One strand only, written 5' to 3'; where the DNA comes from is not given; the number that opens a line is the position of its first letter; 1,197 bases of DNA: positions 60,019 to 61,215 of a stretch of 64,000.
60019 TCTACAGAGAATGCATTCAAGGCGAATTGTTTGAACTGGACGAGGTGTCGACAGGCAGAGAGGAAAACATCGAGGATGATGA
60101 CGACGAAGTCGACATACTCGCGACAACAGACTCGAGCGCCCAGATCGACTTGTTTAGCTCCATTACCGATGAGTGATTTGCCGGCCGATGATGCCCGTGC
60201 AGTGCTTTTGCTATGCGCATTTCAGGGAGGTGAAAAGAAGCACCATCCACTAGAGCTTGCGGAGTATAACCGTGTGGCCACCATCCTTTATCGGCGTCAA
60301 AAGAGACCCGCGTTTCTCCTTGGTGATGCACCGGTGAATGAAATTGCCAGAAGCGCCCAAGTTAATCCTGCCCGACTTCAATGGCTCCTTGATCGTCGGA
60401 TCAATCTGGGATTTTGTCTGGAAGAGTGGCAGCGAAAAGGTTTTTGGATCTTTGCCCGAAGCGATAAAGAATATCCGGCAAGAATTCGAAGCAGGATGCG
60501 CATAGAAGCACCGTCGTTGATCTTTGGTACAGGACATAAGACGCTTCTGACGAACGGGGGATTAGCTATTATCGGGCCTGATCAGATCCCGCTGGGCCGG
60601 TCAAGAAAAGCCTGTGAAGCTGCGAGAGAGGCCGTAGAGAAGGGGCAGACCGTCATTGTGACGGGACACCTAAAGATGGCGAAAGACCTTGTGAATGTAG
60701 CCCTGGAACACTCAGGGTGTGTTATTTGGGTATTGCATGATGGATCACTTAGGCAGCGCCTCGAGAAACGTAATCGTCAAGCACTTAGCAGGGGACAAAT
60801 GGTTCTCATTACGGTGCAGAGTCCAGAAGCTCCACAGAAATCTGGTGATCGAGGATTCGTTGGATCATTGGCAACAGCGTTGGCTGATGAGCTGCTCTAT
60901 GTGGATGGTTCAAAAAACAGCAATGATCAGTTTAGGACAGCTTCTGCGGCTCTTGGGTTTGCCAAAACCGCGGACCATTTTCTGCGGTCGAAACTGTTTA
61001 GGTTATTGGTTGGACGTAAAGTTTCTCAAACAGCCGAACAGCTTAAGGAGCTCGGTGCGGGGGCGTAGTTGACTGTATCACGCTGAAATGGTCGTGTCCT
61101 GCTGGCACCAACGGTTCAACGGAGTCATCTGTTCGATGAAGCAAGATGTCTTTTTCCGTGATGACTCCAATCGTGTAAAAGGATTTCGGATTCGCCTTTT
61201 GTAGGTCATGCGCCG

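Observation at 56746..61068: Compact three-gene operon: RecQ-ComF(PRTase) fusion plus two tandem divergent DprA/SLOG paralogs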

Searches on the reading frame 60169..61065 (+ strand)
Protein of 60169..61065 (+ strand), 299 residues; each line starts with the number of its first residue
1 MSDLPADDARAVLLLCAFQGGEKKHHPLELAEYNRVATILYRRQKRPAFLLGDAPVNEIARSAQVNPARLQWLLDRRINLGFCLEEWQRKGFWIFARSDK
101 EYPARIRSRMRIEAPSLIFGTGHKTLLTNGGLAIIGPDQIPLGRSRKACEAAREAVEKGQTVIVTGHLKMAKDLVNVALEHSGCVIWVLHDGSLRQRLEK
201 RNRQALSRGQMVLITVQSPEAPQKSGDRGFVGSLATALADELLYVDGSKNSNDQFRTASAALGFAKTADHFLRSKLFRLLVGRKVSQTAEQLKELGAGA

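Call 3: search_protein_families(library=pfam, proteins=[window:60169-61065:+], max_evalue=0.1)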
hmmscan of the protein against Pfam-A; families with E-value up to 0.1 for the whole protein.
window:60169-61065:+ (299 aa): 2 families
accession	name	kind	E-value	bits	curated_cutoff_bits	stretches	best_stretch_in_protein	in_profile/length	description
PF02481.21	DNA_processg_A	-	1.8e-06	27.7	29.6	1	87-222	2-139/212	DNA recombination-mediator protein A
PF00436.31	SSB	-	0.078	13.5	26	0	145-171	55-81/104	Single-strand binding protein family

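Call 4: search_protein_families(library=padloc, proteins=[window:60169-61065:+], max_evalue=0.1)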
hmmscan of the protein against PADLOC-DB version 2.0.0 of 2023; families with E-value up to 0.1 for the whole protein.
window:60169-61065:+ (299 aa): 4 families
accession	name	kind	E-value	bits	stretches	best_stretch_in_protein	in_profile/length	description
PDLC03927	PsyrA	-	3.9e-45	152.7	1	7-227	5-229/398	-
PDLC03961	ShosA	-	0.016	12.5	1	84-137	71-123/303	-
PDLC01608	Cas1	-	0.028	11.9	0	155-205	27-77/276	"CAS-I,CAS-II,CAS-III,CAS-IV,CAS-V,CAS-VI; acquisition_1"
PDLC01248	Cas1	-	0.034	11.6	0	156-209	29-79/289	"CAS-I,CAS-II,CAS-III,CAS-IV,CAS-V,CAS-VI; acquisition_1"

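Call 5: search_protein_families(library=ncbifam, proteins=[window:60169-61065:+], max_evalue=0.1)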
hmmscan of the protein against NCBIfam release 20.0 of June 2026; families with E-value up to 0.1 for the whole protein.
window:60169-61065:+ (299 aa): 2 families
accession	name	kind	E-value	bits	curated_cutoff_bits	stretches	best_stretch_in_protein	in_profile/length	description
TIGR00732.1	dprA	equivalog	0.0006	19.1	191.15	1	86-192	3-107/220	DNA-processing protein DprA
TIGR03318.1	YdfZ_fam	hypoth_equivalog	0.093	13.3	49.7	0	201-215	6-20/65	putative selenium delivery protein YdfZ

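Call 12: find_homologous_proteins(query=window:60169-61065:+, max_evalue=0.001)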
Query window:60169-61065:+ (299 aa): 39 proteins with E <= 0.001 among 5160 candidates.
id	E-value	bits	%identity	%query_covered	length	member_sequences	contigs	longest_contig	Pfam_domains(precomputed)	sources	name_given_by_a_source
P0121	8.1e-195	663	100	100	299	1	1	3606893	PF02481.22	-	-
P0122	1.7e-169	580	88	100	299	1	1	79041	PF02481.22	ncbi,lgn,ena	-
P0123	2.2e-168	577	88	100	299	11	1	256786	PF02481.22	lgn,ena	-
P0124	2.9e-167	573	88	100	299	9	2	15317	PF02481.22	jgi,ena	-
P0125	5.8e-166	569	87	100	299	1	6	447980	PF02481.22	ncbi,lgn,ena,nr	ncbi:MAG: hypothetical protein OXH03_02240 [Bacteroidetes bacterium]|nr:hypothetical protein [Bacter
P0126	2.1e-165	567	86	100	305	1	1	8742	PF02481.22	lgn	-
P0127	1.8e-164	564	86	100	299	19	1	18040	-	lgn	-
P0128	1.6e-163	561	85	100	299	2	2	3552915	PF02481.22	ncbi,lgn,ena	-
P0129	7.1e-162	555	85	99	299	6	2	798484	PF02481.22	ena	-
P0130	5.4e-161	552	85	100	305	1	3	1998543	PF02481.22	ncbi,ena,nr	ncbi:MAG: hypothetical protein F4Y61_00485 [Rhodothermaceae bacterium]|nr:hypothetical protein [Rhod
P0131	2.3e-159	547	83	100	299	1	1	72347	PF02481.22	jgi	jgi:hypothetical protein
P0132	2.6e-159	547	84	100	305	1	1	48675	PF02481.22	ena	-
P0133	4.6e-157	540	83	100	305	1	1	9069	-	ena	-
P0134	7.6e-155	532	83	100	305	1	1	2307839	PF02481.22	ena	-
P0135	1.7e-150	518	81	100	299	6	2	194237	-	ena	-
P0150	2.4e-84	301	51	99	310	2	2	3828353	PF02481.22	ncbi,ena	-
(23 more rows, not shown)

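Call 36: search_solved_structures(query=A2, max_evalue=1, show_alignments=2)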
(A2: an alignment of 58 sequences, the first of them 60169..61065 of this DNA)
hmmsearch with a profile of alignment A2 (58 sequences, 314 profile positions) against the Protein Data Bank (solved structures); distinct sequences matched with E-value up to 1: 16.
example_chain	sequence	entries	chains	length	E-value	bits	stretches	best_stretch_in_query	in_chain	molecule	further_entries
3uqz_A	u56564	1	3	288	5.6e-14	55.1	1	99-293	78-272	DNA processing protein DprA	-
9vzo_A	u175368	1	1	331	6e-13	51.7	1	84-287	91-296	DprA-like antitoxin protein ShosA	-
8zva_A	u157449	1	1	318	6.5e-13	51.6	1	84-281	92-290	DNA processing protein DprA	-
4ljr_A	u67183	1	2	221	3.6e-09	39.3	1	114-288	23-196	DNA processing chain A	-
5mll_A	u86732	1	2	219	3.7e-09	39.3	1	114-288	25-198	DNA processing chain A (DprA)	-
4ljk_A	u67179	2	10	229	4.1e-09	39.1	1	114-288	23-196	DNA processing chain A (DprA)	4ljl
3maj_A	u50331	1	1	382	3.2e-05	26.4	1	86-195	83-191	DNA processing chain A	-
2iz5_A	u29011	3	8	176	0.0016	20.8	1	132-193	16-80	MOCO CARRIER PROTEIN | MOLYBDENUM COFACTOR CARRIER PROTEIN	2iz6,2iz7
1rcu_A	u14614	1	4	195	0.051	15.8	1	150-196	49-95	conserved hypothetical protein VT76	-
2mr6_A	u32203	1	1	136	0.083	15.1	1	139-230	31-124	De novo designed Protein OR462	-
2dxu_A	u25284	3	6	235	0.39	12.9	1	132-180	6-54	biotin--[acetyl-CoA-carboxylase] ligase | 235aa long hypothetical biotin--[acetyl-CoA-carboxylase] ligase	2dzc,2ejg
2e41_A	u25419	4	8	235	0.39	12.9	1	132-180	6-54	biotin--[acetyl-CoA-carboxylase] ligase | 235aa long hypothetical biotin--[acetyl-CoA-carboxylase] ligase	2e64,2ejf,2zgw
8jxg_D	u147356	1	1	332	0.67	12.2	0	29-84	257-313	rat RAP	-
2dve_A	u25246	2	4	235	0.75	12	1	132-179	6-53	Biotin Protein Ligase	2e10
5zbj_A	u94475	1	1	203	0.82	11.9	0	146-198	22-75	Putative cytokinin riboside 5'-monophosphate phosphoribohydrolase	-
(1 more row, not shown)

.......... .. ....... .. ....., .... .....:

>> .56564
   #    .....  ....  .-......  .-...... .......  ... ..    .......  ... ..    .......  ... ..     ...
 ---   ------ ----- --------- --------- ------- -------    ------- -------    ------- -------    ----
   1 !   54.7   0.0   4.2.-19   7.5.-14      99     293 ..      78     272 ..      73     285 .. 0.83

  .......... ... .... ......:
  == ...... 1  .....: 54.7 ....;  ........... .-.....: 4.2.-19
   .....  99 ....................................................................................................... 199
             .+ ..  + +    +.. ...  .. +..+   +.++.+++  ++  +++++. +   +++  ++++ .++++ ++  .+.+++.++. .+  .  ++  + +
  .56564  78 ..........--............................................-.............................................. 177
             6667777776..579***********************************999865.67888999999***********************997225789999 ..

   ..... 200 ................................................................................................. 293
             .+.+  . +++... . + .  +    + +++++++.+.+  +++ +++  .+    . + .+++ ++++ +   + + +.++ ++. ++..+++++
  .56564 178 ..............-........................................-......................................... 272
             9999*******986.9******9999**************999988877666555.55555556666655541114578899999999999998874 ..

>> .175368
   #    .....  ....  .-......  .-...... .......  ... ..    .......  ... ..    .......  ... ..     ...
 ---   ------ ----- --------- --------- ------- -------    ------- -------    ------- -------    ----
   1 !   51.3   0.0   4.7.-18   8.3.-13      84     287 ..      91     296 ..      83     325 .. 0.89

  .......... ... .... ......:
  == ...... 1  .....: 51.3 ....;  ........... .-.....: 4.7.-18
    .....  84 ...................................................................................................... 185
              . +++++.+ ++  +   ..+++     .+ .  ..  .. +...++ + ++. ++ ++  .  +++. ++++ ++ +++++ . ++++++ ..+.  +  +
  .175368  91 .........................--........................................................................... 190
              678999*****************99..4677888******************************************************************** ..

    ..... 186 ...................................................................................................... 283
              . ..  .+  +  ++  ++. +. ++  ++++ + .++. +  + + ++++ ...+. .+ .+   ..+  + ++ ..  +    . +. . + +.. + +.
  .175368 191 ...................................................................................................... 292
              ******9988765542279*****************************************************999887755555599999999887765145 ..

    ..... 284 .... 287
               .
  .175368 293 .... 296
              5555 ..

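Call 42: find_encoding_contigs(protein=P0150, flank=7000, max_places=2)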
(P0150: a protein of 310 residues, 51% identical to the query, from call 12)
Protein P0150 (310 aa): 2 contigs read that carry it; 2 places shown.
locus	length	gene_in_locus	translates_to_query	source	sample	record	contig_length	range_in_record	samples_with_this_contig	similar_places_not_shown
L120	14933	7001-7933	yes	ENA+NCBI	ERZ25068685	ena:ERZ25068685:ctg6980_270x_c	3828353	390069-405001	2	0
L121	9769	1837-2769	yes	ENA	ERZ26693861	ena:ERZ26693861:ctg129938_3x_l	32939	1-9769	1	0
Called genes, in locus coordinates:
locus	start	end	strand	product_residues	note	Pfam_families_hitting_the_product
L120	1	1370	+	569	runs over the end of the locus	PF02481:DNA_processg_A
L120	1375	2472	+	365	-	PF00145:DNA_methylase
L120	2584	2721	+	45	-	-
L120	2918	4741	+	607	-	PF08614:ATG16, PF10473:CENP-F_leu_zip (faint), PF19220:Rod_CreS (weak), PF03050:DDE_Tnp_IS66, PF13817:DDE_Tnp_IS66_C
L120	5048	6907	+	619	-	PF13589:HATPase_c_3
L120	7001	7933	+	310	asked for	PF02481:DNA_processg_A (faint)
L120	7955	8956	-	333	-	PF00586:AIRS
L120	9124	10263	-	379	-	PF03702:AnmK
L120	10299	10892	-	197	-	PF14559:TPR_19 (faint)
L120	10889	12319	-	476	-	PF13506:Glyco_transf_21, PF00535:Glycos_transf_2, PF13641:Glyco_tranf_2_3, PF13632:Glyco_trans_2_3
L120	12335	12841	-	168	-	PF04390:LptE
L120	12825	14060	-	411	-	PF00158:Sigma54_activat, PF14532:Sigma54_activ_2, PF01078:Mg_chelatase (faint), PF07724:AAA_2 (weak), PF07728:AAA_5, PF25601:AAA_lid_14, PF02954:HTH_8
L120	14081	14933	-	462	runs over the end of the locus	PF00919:UPF0004, PF04055:Radical_SAM, PF01938:TRAM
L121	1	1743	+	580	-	?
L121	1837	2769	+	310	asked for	PF02481:DNA_processg_A (faint)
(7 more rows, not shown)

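Call 43: predict_structure(alignment_id=A2)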
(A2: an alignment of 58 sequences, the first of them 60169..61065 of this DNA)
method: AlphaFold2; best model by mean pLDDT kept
length: 299 residues; sequences in the alignment: 58
mean_pLDDT: 92.9   pTM: 0.90
mean pLDDT of the five models: 92.9, 92.3, 92.3, 91.5, 91.4
residues with pLDDT >= 90: 244; 70-90: 51; 50-70: 2; < 50: 2
segments of 3 or more residues with pLDDT < 50: none
pLDDT, mean of each block of 10 residues (from residue 1): 76 95 91 97 96 96 97 94 94 93 94 95 93 94 95 97 91 96 96 90 96 96 88 96 89 92 89 87 89 91
secondary structure, 60 per line:
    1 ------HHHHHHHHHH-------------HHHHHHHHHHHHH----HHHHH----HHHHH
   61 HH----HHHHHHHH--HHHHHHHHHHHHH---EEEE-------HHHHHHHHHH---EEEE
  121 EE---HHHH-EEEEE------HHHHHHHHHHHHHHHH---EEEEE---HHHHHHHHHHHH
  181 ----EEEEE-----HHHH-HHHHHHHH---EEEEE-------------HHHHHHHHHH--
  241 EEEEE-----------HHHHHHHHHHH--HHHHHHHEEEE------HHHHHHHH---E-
elements in order: H7-16 H30-42 H47-51 H56-62 H67-74 H77-89 E93-96 H104-113 E117-122 H126-129 E131-135 H142-157 E161-165 H169-180 E185-189 H195-198 H200-207 E211-215 H229-238 E241-245 H257-267 H270-276 E277-280 H287-294

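Call 48: fold_search(model_id=the predicted structure, library=pdb)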
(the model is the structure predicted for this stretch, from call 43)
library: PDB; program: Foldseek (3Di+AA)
matches with E <= 10: 1063; with E <= 0.001: 14
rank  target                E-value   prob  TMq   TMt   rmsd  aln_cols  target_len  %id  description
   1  8zva                  4.9e-11  1.00  0.69  0.67   4.9       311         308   14  structure of ShosA from E.coli APEC O1 (released 2025-04-09)
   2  3uqz_C                6.3e-10  1.00  0.65  0.69   5.1       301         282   16  X-ray structure of DNA processing protein A (DprA) from Streptococcus pneumoniae (released 2012-08-29)
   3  3uqz_A                1.8e-09  1.00  0.66  0.69   5.0       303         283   16  X-ray structure of DNA processing protein A (DprA) from Streptococcus pneumoniae (released 2012-08-29)
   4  3uqz_B                2.8e-09  1.00  0.66  0.70   5.0       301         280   16  X-ray structure of DNA processing protein A (DprA) from Streptococcus pneumoniae (released 2012-08-29)
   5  3maj                  3.1e-08  1.00  0.64  0.55   4.9       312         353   11  Crystal structure of putative DNA processing protein DprA from Rhodopseudomonas palustris CGA009 (released 2010-05-12)
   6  4ljk_G                1.5e-05  1.00  0.48  0.64   5.0       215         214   14  Structural insights into the unique single-stranded DNA binding mode of DNA processing protein A from Helicobacter pyl (released 2014-01-01)
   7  4ljr_A                1.5e-05  1.00  0.49  0.66   4.6       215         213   15  Structural insights into the unique single-stranded DNA binding mode of DNA processing protein A from Helicobacter pyl (released 2014-01-01)
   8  4ljk_B                1.6e-05  1.00  0.50  0.66   4.6       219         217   16  Structural insights into the unique single-stranded DNA binding mode of DNA processing protein A from Helicobacter pyl (released 2014-01-01)
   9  4ljl_A                1.9e-05  1.00  0.47  0.62   4.8       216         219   14  Structural insights into the unique single-stranded DNA binding mode of DNA processing protein A from Helicobacter pyl (released 2014-01-01)
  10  4ljk_D                3.1e-05  1.00  0.49  0.65   4.7       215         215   15  Structural insights into the unique single-stranded DNA binding mode of DNA processing protein A from Helicobacter pyl (released 2014-01-01)
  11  4ljk_A                3.7e-05  1.00  0.51  0.68   4.1       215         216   16  Structural insights into the unique single-stranded DNA binding mode of DNA processing protein A from Helicobacter pyl (released 2014-01-01)
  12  5mll_B                3.7e-05  1.00  0.48  0.64   4.9       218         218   15  Structure of HpDprA at 1.9 Angstroms resolution (released 2017-12-20)
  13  5mll_A                4.6e-05  1.00  0.49  0.65   4.8       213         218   14  Structure of HpDprA at 1.9 Angstroms resolution (released 2017-12-20)
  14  4ljk_F                2.6e-04  1.00  0.51  0.67   4.0       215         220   16  Structural insights into the unique single-stranded DNA binding mode of DNA processing protein A from Helicobacter pyl (released 2014-01-01)
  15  2j7p_A                6.1e-03  0.69  0.27  0.28  19.0       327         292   13  GMPPNP-stabilized NG domain complex of the SRP GTPases Ffh and FtsY (released 2006-12-11)
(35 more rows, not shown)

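Call 66: search_protein_families(library=padloc, proteins=[L120:1375-2472:+, L120:5048-6907:+], max_evalue=0.001)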
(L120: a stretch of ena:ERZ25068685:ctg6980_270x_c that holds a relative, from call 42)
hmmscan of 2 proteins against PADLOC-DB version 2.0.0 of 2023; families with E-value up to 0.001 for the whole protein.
L120:1375-2472:+ (365 aa): 57 families (the best 25 are shown)
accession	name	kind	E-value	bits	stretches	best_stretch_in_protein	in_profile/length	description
PDLC02651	DrmMII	-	8.7e-96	319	1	19-360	4-361/371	DrmMII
PDLC03378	MTase_II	-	1.1e-87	292.6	1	17-357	2-331/344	Type II methyltransferase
PDLC00033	DruM2|DruM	-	7e-77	257.2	1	3-352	7-360/368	DNA cytosine methylase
PDLC03234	MTase_II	-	3.2e-68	228.7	2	17-223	4-216/375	Type II methyltransferase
PDLC03326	MTase_II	-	1e-52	177.8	2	20-222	7-227/412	Type II methyltransferase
PDLC03237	MTase_II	-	2.7e-51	172.6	2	16-193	792-979/1036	Type II methyltransferase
PDLC03272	MTase_II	-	2.1e-47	160.2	1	5-357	62-391/407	Type II methyltransferase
PDLC00026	DruM2|DruM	-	1.2e-42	144.7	1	17-357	4-319/336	DNA cytosine methylase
PDLC02648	DrmMII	-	1.2e-36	124.6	2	10-185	14-228/468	DrmMII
PDLC02650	DrmMII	-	9.4e-36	121.6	2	147-352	207-414/435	DrmMII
PDLC00030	DruM2|DruM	-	1.6e-33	114.4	2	17-180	5-182/380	DNA cytosine methylase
PDLC03381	MTase_II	-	2.3e-33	113.8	2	10-216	141-359/396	Type II methyltransferase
PDLC03279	MTase_II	-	5.3e-33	112.2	2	19-223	4-212/587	Type II methyltransferase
PDLC02649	DrmMII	-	4.9e-32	109.4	2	85-222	116-259/422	DrmMII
PDLC03330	MTase_II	-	9.4e-32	108.3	1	20-356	101-426/430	Type II methyltransferase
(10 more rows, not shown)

L120:5048-6907:+ (619 aa): 2 families
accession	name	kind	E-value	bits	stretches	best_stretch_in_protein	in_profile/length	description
PDLC03419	REase_II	-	3.7e-94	314.4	1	1-543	32-595/695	Type II restriction enzyme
PDLC03485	REase_II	-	3.8e-72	241.6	1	1-331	33-355/611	Type II restriction enzyme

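Call 69: search_protein_representatives(protein=window:60169-61065:+)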
Query: 299 residues. Proteins with E-value up to 0.001 (for the whole library): 1582; up to 1e-10: 1006; up to 1e-30: 48. The best 150 are listed.
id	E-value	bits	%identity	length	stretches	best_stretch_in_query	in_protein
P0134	2.4e-155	532.2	83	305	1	1-298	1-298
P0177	5.4e-95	334.2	38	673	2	6-264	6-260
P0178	7.4e-93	327.2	36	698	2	6-266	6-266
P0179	7.1e-91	320.7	42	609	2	6-272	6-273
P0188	9.6e-69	248.1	37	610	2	6-262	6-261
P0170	6.9e-52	192.7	38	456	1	6-265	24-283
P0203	3.1e-50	187.3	39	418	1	3-261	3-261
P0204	1.7e-46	175.0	39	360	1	5-261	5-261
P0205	6.9e-46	173.1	38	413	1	6-297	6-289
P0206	1.1e-45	172.3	36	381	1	7-258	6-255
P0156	5.1e-44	166.9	38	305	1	10-265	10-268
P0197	2.8e-42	161.2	35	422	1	6-274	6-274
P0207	5.3e-40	153.7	32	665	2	7-221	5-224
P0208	7.9e-40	153.2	28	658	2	10-221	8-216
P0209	1.6e-39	152.2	33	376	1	6-262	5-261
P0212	3.4e-36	141.2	28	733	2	13-228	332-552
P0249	7.2e-30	120.5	28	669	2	6-221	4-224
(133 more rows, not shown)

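Call 71: find_encoding_contigs(protein=P0207, flank=6000, max_places=3)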
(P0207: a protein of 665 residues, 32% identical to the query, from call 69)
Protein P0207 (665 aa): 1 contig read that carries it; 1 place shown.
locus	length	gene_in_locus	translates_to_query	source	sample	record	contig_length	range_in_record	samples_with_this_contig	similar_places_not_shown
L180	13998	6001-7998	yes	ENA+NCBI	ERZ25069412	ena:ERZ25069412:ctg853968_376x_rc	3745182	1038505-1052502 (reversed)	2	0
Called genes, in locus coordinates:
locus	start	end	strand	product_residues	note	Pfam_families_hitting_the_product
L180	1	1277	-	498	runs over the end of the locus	PF13522:GATase_6, PF13537:GATase_7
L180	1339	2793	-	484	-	PF01595:CNNM, PF00571:CBS (weak), PF03471:CorC_HlyC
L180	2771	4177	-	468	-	PF00209:SNF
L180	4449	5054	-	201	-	PF00436:SSB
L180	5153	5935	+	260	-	PF01503:PRA-PH (faint), PF03819:MazG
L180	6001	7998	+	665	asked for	PF02481:DNA_processg_A, PF18306:LDcluster4, PF02481:DNA_processg_A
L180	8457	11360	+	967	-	PF13620:CarboxypepD_reg, PF13715:CarbopepD_reg_2, PF07715:Plug, PF00593:TonB_dep_Rec_b-barrel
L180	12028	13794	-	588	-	PF00004:AAA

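Call 72: find_encoding_contigs(protein=P0212, flank=5000, max_places=2)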
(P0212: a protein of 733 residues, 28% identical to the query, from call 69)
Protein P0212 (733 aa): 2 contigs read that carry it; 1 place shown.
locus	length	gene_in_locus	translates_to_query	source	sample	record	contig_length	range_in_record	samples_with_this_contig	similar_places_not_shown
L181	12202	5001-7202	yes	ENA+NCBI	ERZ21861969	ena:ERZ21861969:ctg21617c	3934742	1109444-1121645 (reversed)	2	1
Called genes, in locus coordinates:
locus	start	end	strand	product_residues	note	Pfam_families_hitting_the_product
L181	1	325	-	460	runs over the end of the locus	PF00209:SNF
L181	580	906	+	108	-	PF00076:RRM_1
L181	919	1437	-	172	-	PF00436:SSB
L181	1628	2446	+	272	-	PF01503:PRA-PH (faint), PF03819:MazG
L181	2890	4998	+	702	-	PF00270:DEAD, PF04851:ResIII, PF00271:Helicase_C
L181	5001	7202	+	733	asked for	PF02481:DNA_processg_A, PF18306:LDcluster4, PF02481:DNA_processg_A (weak)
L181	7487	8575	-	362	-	-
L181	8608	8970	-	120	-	-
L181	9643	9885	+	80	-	-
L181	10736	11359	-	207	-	-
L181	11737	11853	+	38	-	-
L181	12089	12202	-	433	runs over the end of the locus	PF01979:Amidohydro_1, PF07969:Amidohydro_3 (weak)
